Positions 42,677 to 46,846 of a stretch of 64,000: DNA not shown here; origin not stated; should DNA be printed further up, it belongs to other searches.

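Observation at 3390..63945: Mosaic network of TATA-bounded hairpin modules fills 22 of about 30 intergenic spacers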

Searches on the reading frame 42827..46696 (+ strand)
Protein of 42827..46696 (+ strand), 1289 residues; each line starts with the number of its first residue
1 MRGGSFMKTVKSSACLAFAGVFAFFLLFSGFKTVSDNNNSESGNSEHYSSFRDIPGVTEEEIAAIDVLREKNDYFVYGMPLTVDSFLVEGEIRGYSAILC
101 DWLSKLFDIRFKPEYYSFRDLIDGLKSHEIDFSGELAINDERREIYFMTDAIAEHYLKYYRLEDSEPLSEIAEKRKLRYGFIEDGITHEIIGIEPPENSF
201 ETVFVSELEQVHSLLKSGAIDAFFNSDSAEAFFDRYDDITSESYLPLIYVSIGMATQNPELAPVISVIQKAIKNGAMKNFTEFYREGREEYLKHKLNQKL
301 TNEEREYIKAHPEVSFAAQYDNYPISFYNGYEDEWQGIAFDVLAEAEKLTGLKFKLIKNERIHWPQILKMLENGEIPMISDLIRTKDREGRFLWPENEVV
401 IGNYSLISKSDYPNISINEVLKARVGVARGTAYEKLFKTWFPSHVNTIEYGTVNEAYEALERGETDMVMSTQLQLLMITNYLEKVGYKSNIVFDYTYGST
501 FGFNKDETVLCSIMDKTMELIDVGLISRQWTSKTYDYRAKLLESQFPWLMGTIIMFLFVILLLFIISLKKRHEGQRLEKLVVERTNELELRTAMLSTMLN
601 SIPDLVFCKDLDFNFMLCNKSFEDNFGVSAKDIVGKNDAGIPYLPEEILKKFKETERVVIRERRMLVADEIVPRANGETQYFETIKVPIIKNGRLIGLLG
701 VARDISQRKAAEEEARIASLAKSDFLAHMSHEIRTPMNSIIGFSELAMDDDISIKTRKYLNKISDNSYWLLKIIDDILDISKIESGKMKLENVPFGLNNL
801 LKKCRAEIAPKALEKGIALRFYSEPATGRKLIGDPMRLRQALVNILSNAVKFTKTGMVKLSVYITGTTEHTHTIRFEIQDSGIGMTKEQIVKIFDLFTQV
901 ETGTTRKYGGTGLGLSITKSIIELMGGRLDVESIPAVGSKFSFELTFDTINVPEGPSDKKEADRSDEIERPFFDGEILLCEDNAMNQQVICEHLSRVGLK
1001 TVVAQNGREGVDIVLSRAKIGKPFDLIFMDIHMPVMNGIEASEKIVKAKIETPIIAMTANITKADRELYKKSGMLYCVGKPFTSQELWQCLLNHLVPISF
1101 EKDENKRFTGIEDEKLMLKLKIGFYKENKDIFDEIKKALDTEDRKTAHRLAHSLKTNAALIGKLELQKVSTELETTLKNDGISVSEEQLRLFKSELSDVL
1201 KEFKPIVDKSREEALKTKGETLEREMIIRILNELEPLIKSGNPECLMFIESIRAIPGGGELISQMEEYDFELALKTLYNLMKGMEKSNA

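Call 9: search_protein_families(library=pfam, proteins=[window:42827-46696:+])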
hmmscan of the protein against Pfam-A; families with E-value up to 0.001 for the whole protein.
window:42827-46696:+ (1289 aa): 8 families
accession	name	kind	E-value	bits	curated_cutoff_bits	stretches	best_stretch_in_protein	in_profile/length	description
PF02518.31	HATPase_c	-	1.7e-27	96.5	26.4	1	833-947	1-109/111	Histidine kinase-, DNA gyrase B-, and HSP90-like ATPase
PF00512.31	HisKA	-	1.6e-19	70.2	26.9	1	721-786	1-66/66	His Kinase A (phospho-acceptor) domain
PF00072.30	Response_reg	-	3.3e-19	69.5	30.2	1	977-1089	1-108/111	Response regulator receiver domain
PF00497.25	SBP_bac_3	-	2.6e-16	60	26.4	2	317-520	4-115/132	Bacterial extracellular solute-binding proteins, family 3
PF08448.16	PAS_4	-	9.6e-15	55.2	23.1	1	599-709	1-109/110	PAS fold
PF00989.32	PAS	-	1.1e-09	38.7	22.6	1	594-705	2-113/113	PAS fold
PF01627.28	Hpt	-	2.9e-09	37.5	24.6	1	1124-1200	6-82/84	Hpt domain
PF13426.13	PAS_9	-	1.5e-07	32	27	1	603-707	1-103/103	PAS domain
